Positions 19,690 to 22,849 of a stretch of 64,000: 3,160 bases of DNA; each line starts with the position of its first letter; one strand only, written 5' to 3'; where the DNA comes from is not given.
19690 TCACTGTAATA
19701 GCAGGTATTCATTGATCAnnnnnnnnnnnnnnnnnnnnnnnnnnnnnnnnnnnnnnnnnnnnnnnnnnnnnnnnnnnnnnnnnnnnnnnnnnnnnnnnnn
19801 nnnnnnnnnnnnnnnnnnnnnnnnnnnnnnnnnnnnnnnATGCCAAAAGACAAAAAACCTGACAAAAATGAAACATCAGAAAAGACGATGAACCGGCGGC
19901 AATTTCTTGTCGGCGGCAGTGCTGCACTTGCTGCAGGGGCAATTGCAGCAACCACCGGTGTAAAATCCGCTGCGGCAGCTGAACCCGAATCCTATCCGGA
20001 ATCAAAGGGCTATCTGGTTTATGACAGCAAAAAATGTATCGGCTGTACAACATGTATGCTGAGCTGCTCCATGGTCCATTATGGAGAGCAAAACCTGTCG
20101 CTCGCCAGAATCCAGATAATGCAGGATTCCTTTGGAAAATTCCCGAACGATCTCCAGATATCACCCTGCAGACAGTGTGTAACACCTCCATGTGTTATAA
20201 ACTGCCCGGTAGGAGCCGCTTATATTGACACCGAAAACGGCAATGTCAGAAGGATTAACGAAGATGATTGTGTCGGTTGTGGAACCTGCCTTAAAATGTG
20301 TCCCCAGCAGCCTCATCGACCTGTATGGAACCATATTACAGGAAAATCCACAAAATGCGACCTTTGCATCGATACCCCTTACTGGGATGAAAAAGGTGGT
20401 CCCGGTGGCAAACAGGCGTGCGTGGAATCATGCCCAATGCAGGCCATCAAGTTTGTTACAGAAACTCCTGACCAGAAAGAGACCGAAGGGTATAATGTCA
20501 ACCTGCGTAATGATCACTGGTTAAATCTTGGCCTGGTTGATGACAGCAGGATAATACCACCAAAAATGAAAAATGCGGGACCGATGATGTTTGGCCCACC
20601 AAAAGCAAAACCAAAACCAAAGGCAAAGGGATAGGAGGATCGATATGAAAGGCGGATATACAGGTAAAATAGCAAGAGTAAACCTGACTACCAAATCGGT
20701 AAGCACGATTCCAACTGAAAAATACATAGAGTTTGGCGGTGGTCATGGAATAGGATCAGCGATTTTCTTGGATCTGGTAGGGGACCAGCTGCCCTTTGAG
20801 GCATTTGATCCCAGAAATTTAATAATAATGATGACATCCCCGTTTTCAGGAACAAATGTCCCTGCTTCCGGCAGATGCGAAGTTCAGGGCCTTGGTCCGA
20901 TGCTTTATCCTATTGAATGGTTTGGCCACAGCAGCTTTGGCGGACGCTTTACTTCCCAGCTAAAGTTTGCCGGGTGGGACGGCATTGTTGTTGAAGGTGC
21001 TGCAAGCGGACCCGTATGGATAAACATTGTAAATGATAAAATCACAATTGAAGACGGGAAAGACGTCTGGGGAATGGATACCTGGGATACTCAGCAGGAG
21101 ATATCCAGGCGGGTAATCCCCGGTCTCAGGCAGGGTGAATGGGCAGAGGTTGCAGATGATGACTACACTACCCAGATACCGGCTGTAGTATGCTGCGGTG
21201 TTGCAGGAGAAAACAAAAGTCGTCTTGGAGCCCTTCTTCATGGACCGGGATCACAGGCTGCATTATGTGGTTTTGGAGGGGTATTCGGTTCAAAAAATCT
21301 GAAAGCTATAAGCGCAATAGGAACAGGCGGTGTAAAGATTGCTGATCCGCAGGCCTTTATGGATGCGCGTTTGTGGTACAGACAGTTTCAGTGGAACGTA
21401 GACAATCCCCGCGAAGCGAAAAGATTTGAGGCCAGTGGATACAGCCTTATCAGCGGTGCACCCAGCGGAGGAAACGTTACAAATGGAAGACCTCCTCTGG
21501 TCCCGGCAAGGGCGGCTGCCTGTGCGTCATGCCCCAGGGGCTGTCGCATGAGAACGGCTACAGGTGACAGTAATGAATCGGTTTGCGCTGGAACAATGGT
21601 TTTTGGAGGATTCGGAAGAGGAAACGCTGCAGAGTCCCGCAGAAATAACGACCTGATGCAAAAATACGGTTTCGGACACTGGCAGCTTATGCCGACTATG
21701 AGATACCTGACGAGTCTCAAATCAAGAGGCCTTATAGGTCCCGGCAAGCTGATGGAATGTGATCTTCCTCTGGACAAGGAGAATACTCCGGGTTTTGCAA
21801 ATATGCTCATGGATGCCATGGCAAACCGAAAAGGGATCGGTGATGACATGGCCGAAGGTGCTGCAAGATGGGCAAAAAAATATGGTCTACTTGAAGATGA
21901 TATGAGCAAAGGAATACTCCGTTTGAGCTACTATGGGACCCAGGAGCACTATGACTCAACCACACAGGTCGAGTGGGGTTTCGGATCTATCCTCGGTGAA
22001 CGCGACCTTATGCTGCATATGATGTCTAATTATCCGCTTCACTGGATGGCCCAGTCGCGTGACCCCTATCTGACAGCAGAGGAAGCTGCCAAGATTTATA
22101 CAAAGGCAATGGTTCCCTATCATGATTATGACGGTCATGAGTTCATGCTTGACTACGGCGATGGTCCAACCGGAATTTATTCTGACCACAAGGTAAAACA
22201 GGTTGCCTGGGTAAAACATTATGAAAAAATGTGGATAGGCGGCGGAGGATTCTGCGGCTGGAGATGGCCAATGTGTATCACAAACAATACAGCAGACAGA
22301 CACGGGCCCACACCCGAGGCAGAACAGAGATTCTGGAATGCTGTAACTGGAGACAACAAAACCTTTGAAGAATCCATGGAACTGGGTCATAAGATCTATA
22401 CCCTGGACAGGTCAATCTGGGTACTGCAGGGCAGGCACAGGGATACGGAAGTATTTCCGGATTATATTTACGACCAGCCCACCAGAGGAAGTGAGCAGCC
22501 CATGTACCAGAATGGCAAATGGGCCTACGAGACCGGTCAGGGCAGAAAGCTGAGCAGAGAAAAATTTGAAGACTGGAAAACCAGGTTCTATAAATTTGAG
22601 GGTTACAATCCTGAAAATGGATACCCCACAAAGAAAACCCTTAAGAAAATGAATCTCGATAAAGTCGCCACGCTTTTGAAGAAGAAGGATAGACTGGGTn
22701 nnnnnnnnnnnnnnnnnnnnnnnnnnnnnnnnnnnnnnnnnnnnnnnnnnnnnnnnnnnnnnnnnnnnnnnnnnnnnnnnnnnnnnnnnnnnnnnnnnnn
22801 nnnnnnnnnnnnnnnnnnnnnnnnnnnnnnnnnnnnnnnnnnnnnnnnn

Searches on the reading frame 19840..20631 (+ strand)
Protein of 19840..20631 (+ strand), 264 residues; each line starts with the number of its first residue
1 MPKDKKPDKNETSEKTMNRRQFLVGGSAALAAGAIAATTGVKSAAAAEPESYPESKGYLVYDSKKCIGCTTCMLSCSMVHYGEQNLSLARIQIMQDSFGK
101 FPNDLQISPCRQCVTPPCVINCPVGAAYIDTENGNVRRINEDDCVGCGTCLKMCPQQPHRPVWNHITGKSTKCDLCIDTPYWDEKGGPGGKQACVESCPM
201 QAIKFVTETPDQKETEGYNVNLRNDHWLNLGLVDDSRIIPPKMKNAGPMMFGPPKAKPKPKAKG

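Call 5: search_protein_families(library=pfam, proteins=[window:19840-20631:+], max_evalue=0.001)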
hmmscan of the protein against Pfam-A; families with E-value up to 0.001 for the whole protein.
window:19840-20631:+ (264 aa): 11 families
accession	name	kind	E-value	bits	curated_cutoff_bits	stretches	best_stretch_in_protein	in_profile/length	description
PF12838.12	Fer4_7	-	9.2e-13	48.9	27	1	110-156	2-50/52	4Fe-4S dicluster domain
PF13247.11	Fer4_11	-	4.4e-11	43.3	26.2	1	109-206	9-98/100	4Fe-4S dicluster domain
PF13237.11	Fer4_10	-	7e-11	42.3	25.5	2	138-199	3-53/53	4Fe-4S dicluster domain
PF13187.11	Fer4_9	-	2.9e-09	37.2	27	2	65-126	1-51/52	4Fe-4S dicluster domain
PF14697.11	Fer4_21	-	6.6e-09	36.2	35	1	110-155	8-52/59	4Fe-4S dicluster domain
PF00037.32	Fer4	-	3.8e-08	33.2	21.1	1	139-156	3-20/24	4Fe-4S binding domain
PF12837.12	Fer4_6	-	1.1e-07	31.9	25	0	60-77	3-20/24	4Fe-4S binding domain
PF12797.12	Fer4_2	-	5.3e-07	29.6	24.5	2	138-155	4-21/22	4Fe-4S binding domain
PF25160.1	LdpA_Fe-S-bd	-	4.8e-06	26.7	27.6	0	115-157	6-41/49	LdpA Fe-S cluster-binding domain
PF13183.11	Fer4_8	-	2.6e-05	25.1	27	0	63-125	2-67/68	4Fe-4S dicluster domain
PF13484.11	Fer4_16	-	0.00046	21.3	30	0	140-156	49-65/66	4Fe-4S double cluster binding domain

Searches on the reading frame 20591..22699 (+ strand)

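Call 5: search_protein_families(library=pfam, proteins=[window:20591-22699:+], max_evalue=0.001)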
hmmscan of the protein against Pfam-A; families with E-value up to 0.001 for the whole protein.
window:20591-22699:+ (703 aa): 2 families
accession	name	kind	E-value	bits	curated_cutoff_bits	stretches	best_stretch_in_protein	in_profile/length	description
PF02730.20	AFOR_N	-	7.7e-47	160.1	29.8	1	25-244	1-198/199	Aldehyde ferredoxin oxidoreductase, N-terminal domain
PF01314.23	AFOR_C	-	1.9e-26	93.6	27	1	307-689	66-385/385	Aldehyde ferredoxin oxidoreductase, domains 2 & 3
